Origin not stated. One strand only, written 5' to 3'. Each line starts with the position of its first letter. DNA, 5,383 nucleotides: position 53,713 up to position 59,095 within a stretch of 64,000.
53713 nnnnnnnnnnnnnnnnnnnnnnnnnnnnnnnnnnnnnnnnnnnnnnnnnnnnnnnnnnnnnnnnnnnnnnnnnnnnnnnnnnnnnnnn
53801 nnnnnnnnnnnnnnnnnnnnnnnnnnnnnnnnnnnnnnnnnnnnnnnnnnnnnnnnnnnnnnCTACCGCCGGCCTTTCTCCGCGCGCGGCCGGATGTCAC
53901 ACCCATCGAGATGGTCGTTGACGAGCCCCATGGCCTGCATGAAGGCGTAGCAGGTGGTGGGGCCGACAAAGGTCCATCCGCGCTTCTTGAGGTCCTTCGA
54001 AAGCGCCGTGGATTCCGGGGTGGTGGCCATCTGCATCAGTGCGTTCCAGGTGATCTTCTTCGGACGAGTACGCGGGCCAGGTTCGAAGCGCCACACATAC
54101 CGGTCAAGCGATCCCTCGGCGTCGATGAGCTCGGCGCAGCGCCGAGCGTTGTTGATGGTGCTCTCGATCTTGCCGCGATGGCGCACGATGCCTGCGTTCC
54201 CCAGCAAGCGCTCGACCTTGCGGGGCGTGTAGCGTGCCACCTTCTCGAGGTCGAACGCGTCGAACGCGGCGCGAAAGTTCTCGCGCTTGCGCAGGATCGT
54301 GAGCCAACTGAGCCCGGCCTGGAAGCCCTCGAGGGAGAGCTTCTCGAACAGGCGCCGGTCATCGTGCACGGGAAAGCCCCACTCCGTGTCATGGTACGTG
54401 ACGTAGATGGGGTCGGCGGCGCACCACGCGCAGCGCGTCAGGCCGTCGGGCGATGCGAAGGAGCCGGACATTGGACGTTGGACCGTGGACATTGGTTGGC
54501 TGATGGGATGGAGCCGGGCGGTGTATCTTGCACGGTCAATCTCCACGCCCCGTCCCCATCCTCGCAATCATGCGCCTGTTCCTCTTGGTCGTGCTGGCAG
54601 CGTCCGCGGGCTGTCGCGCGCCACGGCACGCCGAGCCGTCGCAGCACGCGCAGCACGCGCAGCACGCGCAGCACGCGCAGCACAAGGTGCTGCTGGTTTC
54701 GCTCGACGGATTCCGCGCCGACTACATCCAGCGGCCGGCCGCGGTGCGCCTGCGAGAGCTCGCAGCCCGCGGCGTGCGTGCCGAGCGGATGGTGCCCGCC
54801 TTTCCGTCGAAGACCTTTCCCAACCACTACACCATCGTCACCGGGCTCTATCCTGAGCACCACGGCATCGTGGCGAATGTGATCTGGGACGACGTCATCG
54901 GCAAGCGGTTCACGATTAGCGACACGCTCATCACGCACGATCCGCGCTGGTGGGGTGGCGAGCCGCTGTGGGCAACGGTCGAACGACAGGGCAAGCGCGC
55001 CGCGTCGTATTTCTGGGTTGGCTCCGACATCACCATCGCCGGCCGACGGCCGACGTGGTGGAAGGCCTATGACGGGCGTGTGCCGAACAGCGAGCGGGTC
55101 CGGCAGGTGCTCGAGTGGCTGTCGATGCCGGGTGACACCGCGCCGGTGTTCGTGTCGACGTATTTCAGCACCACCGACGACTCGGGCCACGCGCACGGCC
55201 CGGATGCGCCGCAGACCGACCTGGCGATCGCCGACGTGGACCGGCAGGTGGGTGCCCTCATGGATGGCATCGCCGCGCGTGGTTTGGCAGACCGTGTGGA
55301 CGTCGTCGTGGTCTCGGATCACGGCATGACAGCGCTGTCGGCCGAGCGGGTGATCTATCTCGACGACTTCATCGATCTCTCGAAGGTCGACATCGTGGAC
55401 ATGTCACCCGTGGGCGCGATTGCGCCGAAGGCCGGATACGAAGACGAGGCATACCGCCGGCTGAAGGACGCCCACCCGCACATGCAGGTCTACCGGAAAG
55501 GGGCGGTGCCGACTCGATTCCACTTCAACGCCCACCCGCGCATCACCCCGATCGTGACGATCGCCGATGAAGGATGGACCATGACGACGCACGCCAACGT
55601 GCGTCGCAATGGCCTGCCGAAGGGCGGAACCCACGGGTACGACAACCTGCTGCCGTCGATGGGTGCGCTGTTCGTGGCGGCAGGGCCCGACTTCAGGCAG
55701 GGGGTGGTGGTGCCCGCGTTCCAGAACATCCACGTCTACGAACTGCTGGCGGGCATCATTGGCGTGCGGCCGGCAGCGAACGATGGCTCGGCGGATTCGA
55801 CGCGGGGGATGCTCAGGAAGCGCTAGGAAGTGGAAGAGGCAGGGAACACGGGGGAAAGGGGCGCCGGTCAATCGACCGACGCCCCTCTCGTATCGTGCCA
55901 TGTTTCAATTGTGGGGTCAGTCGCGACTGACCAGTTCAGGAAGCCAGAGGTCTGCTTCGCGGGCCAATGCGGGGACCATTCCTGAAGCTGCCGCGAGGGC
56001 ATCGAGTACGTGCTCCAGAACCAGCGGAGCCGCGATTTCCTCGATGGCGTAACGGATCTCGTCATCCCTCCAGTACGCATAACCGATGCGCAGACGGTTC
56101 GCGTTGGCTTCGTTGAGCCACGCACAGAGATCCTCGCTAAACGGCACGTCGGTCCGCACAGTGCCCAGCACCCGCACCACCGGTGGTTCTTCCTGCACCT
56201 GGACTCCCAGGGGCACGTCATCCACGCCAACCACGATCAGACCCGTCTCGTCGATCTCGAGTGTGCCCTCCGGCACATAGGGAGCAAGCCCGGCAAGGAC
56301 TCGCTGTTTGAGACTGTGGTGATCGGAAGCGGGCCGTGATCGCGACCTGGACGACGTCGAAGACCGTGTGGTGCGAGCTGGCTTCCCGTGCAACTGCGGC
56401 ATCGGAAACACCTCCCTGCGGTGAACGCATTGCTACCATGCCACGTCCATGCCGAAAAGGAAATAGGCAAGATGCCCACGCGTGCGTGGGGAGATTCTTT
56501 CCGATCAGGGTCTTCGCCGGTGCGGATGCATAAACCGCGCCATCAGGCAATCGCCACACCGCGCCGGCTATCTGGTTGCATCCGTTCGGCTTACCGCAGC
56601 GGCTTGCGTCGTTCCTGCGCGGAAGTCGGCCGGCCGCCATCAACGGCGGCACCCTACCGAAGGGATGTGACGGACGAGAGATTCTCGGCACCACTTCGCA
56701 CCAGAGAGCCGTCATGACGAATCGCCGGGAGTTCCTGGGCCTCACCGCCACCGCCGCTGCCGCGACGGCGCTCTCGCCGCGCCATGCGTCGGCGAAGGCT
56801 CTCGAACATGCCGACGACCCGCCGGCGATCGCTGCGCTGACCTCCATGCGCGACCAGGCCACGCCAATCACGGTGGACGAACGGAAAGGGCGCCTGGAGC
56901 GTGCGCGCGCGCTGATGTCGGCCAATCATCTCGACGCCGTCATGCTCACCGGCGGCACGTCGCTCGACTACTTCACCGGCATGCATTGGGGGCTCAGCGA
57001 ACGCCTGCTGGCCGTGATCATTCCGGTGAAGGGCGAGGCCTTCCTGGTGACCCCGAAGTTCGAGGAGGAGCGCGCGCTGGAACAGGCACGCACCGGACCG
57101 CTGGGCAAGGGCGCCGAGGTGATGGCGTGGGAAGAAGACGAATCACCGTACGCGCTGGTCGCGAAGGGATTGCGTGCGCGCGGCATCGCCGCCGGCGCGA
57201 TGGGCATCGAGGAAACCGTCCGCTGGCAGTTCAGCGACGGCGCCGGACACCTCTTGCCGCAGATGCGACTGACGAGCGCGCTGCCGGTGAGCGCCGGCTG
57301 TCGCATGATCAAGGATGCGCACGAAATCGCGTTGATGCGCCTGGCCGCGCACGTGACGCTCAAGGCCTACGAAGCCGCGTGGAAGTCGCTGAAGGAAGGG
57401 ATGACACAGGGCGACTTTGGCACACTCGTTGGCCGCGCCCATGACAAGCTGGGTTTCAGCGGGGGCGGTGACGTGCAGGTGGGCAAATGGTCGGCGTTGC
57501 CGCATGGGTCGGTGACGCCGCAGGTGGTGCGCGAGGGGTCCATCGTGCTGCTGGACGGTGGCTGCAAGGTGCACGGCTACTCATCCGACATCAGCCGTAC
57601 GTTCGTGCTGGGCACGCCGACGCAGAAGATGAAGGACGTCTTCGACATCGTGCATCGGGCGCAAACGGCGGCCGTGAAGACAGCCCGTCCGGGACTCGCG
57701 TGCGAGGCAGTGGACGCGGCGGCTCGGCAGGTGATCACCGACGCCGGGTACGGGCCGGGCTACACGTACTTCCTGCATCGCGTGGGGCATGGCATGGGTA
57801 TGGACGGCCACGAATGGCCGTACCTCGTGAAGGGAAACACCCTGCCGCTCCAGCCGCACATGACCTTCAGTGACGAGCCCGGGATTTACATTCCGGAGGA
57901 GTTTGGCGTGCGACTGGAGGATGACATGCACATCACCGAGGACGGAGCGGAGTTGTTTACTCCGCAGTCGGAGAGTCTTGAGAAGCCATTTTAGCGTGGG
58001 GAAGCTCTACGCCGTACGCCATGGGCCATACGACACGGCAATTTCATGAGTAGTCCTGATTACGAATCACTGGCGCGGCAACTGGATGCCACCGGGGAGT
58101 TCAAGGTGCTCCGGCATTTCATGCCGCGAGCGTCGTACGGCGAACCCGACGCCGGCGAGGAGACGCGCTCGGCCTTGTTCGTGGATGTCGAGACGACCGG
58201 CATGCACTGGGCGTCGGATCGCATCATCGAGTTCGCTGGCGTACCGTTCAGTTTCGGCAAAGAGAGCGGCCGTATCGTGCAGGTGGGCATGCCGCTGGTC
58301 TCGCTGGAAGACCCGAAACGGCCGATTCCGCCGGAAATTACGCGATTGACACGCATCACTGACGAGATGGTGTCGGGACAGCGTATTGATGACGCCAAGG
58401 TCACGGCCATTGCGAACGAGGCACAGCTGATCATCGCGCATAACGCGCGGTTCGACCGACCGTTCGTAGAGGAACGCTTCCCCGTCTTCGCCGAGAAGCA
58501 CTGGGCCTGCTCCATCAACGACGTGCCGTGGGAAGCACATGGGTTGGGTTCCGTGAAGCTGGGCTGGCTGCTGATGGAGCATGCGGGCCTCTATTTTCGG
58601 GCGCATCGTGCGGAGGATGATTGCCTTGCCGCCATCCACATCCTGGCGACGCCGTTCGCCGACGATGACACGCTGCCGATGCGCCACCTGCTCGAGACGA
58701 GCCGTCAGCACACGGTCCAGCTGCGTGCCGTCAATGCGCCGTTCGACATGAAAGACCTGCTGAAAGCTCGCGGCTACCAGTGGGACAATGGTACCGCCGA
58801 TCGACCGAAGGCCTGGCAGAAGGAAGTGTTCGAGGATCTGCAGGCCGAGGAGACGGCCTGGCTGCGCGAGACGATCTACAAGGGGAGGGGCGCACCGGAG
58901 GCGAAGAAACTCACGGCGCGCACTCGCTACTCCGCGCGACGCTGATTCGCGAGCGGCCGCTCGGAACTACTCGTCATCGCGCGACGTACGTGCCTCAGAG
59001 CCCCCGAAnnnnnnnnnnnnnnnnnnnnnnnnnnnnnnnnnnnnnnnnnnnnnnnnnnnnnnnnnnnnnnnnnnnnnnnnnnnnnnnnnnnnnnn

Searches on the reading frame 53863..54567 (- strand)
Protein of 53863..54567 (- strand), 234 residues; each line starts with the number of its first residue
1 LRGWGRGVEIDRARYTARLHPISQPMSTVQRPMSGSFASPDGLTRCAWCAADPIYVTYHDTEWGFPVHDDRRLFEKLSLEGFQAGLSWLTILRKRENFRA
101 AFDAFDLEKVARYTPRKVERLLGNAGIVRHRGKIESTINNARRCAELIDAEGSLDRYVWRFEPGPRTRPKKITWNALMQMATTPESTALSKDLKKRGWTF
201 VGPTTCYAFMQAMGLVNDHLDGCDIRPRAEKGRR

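Call 96: search_protein_families(library=pfam, proteins=[window:53863-54567:-], max_evalue=0.001)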
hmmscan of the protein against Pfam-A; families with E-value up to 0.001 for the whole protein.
window:53863-54567:- (234 aa): 1 family
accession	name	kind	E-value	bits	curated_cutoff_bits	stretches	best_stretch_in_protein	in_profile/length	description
PF03352.18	Adenine_glyco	-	6.7e-76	254.5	25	1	48-225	1-175/177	Methyladenine glycosylase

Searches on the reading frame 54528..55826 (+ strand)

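Call 96: search_protein_families(library=pfam, proteins=[window:54528-55826:+], max_evalue=0.001)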
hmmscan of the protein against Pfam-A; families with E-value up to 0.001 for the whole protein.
window:54528-55826:+ (432 aa): 1 family
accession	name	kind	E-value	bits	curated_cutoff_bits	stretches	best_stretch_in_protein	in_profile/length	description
PF01663.27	Phosphodiest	-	9.7e-97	325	23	1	54-372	1-342/342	Type I phosphodiesterase / nucleotide pyrophosphatase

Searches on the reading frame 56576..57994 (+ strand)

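Call 96: search_protein_families(library=pfam, proteins=[window:56576-57994:+], max_evalue=0.001)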
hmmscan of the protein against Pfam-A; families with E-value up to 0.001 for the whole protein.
window:56576-57994:+ (472 aa): 2 families
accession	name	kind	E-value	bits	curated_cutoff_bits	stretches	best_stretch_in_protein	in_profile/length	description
PF00557.29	Peptidase_M24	-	1.7e-53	181.9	23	1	253-455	2-208/208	Metallopeptidase family M24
PF01321.24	Creatinase_N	-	5.8e-17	62.9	22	1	106-245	1-128/128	Creatinase/Prolidase N-terminal domain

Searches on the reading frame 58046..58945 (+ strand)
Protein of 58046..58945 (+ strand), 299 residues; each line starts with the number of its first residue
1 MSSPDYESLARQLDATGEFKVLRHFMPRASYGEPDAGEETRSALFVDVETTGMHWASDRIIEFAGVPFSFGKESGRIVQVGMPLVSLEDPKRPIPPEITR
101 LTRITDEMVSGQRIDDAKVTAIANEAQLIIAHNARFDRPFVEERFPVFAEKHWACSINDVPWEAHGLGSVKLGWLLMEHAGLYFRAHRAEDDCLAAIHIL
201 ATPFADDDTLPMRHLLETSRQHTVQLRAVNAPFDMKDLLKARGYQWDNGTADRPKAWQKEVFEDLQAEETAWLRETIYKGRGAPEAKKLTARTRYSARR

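Call 96: search_protein_families(library=pfam, proteins=[window:58046-58945:+], max_evalue=0.001)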
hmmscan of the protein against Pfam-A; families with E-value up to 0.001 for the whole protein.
window:58046-58945:+ (299 aa): 1 family
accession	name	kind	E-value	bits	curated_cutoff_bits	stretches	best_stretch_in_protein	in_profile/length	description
PF00929.31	RNase_T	-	1.6e-15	58.5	24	1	45-199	2-163/164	Exonuclease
